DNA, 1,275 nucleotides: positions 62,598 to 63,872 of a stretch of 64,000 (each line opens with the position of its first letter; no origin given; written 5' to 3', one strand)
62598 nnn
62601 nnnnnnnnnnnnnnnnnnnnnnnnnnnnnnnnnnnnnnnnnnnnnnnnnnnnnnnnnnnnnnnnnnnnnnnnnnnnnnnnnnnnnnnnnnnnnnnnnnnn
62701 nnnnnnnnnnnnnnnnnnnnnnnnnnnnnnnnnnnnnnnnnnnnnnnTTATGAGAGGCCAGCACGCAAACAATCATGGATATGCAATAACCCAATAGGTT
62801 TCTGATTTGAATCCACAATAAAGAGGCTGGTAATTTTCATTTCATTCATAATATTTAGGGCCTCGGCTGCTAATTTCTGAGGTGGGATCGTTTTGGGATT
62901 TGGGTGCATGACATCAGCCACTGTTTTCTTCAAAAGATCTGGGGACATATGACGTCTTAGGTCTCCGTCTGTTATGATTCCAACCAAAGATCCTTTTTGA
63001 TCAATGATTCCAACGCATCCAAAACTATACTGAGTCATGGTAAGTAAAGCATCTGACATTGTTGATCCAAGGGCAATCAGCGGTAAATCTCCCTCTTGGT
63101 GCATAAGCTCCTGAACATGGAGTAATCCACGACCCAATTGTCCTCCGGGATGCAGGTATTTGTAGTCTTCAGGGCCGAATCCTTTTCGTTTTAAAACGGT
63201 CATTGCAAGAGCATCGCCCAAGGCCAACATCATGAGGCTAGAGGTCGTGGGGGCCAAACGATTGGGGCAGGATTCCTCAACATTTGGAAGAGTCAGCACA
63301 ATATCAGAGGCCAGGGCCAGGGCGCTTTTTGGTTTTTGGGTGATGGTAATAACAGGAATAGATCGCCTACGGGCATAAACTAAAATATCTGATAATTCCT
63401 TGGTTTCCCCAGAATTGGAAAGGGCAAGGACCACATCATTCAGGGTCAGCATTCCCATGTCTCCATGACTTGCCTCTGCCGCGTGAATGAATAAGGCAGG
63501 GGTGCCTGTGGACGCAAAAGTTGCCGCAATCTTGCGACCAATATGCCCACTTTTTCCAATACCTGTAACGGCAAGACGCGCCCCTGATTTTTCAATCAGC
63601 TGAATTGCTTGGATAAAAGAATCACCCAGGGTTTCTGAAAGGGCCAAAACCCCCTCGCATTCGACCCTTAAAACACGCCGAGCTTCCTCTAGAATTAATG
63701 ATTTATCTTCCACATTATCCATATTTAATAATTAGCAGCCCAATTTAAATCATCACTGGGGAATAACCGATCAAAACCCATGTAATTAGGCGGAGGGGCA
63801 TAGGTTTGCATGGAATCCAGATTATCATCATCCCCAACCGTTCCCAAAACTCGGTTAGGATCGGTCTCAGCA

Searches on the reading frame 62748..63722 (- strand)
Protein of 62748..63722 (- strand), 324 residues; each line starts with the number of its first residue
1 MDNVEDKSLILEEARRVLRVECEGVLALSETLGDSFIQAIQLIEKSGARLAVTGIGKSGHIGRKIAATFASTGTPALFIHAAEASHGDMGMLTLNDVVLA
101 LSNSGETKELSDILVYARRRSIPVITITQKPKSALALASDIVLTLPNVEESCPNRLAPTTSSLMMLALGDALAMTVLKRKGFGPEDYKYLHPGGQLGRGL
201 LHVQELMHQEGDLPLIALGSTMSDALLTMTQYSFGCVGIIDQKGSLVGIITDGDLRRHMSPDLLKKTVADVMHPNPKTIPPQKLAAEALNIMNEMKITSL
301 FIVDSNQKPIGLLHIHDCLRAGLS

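Call 77: find_encoding_contigs(protein=window:62748-63722:-, flank=10000, max_places=5)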
Protein window:62748-63722:- (324 aa): no gene with exactly this product is on record in the collection.
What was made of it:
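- Tried and rejected: Extending beyond the window through an edge gene failed (call 77).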
